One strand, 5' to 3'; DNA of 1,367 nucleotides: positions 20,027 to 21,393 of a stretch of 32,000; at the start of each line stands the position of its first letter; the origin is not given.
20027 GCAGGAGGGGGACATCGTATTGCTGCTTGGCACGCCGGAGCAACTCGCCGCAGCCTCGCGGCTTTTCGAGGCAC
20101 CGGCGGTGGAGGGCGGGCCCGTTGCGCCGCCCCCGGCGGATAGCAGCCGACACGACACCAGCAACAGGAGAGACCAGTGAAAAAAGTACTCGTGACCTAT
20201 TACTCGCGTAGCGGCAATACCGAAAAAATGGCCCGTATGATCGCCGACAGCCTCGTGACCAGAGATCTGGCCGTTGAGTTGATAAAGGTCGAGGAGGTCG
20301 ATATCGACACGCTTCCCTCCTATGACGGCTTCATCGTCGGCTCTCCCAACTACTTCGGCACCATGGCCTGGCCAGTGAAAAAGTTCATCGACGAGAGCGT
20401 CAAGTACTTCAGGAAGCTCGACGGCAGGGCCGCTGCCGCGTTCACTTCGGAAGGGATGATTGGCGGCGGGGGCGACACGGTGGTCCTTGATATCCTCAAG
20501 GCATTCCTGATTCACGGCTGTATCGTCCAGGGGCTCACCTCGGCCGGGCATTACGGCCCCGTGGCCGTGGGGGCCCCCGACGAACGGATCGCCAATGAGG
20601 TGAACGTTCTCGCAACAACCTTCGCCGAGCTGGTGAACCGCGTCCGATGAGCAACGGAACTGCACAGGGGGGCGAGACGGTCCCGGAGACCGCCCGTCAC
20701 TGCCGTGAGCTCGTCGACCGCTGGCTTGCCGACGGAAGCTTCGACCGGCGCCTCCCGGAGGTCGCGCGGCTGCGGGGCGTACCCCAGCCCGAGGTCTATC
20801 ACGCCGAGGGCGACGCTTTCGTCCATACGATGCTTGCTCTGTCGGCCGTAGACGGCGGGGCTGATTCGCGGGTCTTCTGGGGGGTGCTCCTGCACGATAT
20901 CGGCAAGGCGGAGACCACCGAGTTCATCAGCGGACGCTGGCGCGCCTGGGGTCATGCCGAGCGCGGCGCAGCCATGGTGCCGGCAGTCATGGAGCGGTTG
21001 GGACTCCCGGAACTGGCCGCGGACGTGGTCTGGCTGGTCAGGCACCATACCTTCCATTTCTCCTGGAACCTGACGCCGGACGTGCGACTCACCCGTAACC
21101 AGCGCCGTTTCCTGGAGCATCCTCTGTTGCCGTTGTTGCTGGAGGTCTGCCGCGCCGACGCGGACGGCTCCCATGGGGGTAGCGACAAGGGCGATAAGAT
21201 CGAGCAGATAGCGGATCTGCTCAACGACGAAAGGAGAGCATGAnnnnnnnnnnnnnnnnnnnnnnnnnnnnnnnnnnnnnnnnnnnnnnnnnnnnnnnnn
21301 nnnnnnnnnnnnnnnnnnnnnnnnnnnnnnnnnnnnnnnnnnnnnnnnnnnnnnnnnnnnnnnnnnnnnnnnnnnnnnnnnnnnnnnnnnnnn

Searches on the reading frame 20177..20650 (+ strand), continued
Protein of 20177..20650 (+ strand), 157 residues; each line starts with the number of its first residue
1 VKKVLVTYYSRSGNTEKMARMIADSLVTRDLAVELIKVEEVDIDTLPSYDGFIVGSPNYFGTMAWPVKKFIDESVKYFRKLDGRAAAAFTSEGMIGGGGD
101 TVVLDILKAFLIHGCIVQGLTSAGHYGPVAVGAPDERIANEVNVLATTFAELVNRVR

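Call 48: search_protein_families(library=pfam, proteins=[L022:7076-8026:+, L014:1943-2443:+, L022:8545-9483:+, L024:8659-9219:+, L031:13357-14682:+, L029:8975-9973:+, L032:10659-11057:+, L019:10927-11808:+, L017:10471-11781:+, L061:9458-9997:+], max_evalue=0.001)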
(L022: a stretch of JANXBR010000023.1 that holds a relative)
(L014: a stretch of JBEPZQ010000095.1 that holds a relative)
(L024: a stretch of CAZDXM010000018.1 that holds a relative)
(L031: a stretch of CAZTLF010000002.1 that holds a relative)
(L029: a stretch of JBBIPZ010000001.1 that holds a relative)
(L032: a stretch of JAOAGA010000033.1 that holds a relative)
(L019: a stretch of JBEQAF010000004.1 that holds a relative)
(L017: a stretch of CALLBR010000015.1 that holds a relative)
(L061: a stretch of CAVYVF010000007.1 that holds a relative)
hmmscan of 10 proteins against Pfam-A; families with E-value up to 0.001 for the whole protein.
L022:7076-8026:+ (316 aa): 1 family
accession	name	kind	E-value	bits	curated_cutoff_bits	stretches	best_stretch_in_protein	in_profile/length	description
PF02470.25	MlaD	-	3.2e-18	66.2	25.1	1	46-121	5-81/81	MlaD protein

L014:1943-2443:+ (166 aa): 1 family
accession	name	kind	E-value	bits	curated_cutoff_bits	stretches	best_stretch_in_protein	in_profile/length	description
PF01327.26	Pep_deformylase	-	1.4e-57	194.1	22.8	1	4-154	2-155/156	Polypeptide deformylase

L022:8545-9483:+ (312 aa): 2 families
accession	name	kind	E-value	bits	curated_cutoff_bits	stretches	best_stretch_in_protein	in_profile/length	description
PF00551.24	Formyl_trans_N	-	1.1e-43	149.5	26.1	1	5-185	3-180/181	Formyl transferase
PF02911.23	Formyl_trans_C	-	2.3e-28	98.8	21.1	1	209-302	2-99/100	Formyl transferase, C-terminal domain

L024:8659-9219:+ (186 aa): 1 family
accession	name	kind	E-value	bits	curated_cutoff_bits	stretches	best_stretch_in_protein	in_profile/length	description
PF01976.22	DUF116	-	2.9e-52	176.7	25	1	20-170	3-155/155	Protein of unknown function DUF116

L031:13357-14682:+ (441 aa): 3 families
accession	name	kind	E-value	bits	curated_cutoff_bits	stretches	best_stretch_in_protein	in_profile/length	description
PF01189.24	Methyltr_RsmB-F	-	1.7e-47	162.2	27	1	247-437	3-198/199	16S rRNA methyltransferase RsmB/F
PF01029.23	NusB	-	3.1e-23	83.1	23.1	1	5-124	2-133/133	NusB family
PF22458.1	RsmF-B_ferredox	-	2.8e-12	47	27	1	151-218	1-69/74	Methyltr_RsmF/B-like, ferredoxin-like domain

L029:8975-9973:+ (332 aa): 1 family
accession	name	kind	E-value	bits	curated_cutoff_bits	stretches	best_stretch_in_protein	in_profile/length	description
PF01116.26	F_bP_aldolase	-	6.1e-105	351.1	25.5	1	5-312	2-276/277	Fructose-bisphosphate aldolase class-II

L032:10659-11057:+ (132 aa): 1 family
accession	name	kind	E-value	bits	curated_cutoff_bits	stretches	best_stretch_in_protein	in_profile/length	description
PF01502.23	PRA-CH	-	3.9e-34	116.8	27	1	34-108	1-74/74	Phosphoribosyl-AMP cyclohydrolase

L019:10927-11808:+ (293 aa): 2 families
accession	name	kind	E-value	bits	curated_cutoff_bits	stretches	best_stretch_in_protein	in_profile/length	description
PF01634.23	HisG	-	1e-45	155.9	25.5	1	50-211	1-157/158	ATP phosphoribosyltransferase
PF08029.16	HisG_C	-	3.9e-25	88.2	23.5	1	216-288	1-73/73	HisG, C-terminal domain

L017:10471-11781:+ (436 aa): 3 families
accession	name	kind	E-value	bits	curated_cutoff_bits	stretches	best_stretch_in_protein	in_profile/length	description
PF03721.20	UDPG_MGDP_dh_N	-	1.3e-31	110.1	27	1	13-185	2-181/187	UDP-glucose/GDP-mannose dehydrogenase family, NAD binding domain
PF00984.24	UDPG_MGDP_dh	-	1.2e-24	86.7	25.4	1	206-295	1-93/94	UDP-glucose/GDP-mannose dehydrogenase family, central domain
PF03720.21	UDPG_MGDP_dh_C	-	4.8e-20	72.3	30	1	322-423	1-103/103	UDP-glucose/GDP-mannose dehydrogenase family, UDP binding domain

L061:9458-9997:+ (179 aa): 1 family
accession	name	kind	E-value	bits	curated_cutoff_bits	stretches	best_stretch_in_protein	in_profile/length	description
PF01613.24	Flavin_Reduct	-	9e-20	71.8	27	1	26-174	9-139/153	Flavin reductase like domain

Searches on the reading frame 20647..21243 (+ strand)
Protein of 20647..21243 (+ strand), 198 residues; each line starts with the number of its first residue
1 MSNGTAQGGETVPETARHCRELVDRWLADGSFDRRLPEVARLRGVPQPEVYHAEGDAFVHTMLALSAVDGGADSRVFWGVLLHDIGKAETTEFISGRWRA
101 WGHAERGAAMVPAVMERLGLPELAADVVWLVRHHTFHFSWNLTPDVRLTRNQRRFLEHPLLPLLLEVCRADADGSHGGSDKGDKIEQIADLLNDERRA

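Call 5: search_protein_families(library=pfam, proteins=[window:20647-21243:+], max_evalue=0.01)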
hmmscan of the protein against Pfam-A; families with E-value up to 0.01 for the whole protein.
window:20647-21243:+ (198 aa): 1 family
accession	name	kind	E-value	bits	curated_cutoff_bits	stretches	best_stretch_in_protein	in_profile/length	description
PF01966.28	HD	-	1.4e-09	38.6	22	1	71-172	22-112/116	HD domain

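Call 6: search_protein_families(library=ncbifam, proteins=[window:20647-21243:+], max_evalue=0.01)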
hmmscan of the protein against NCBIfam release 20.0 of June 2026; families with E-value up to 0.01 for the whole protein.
window:20647-21243:+ (198 aa): 7 families
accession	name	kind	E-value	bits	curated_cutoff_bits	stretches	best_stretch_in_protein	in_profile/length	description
NF008137.0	PRK10885.1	equivalog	6.4e-17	61.4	451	1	32-180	203-354/409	multifunctional CCA addition/repair protein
TIGR00277.1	HDIG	domain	8.9e-08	31.9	27.6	1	64-122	16-76/84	HDIG domain-containing metalloprotein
NF002895.0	PRK03381.1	equivalog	2.3e-06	26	631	1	29-135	395-496/782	[protein-PII] uridylyltransferase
TIGR01693.1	UTase_glnD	equivalog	1.6e-05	23.3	519.4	1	77-134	469-517/850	[protein-PII] uridylyltransferase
TIGR02692.1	tRNA_CCA_actino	equivalog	1.8e-05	23.6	438.8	1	27-140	231-348/466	CCA tRNA nucleotidyltransferase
NF003467.0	PRK05092.1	equivalog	0.00048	18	959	1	76-135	542-592/940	[protein-PII] uridylyltransferase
TIGR01596.1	cas3_HD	equivalog_domain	0.0064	16.6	43.45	0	72-154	29-122/178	CRISPR-associated endonuclease Cas3''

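Call 42: search_solved_structures(query=window:20647-21240:+, max_evalue=0.01)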
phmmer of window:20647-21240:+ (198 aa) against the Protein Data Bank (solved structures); distinct sequences matched with E-value up to 0.01: 4.
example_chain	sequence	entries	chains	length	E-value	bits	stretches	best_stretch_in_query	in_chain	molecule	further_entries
3wfp_A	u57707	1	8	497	1.9e-05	27.7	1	76-138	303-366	Poly A polymerase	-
3wfr_E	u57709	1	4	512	2.2e-05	27.6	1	76-138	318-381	Poly A polymerase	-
3wfq_E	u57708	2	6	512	2.2e-05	27.6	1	76-138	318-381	Poly A polymerase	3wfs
3wfo_A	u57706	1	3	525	2.2e-05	27.5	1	76-138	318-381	Poly A polymerase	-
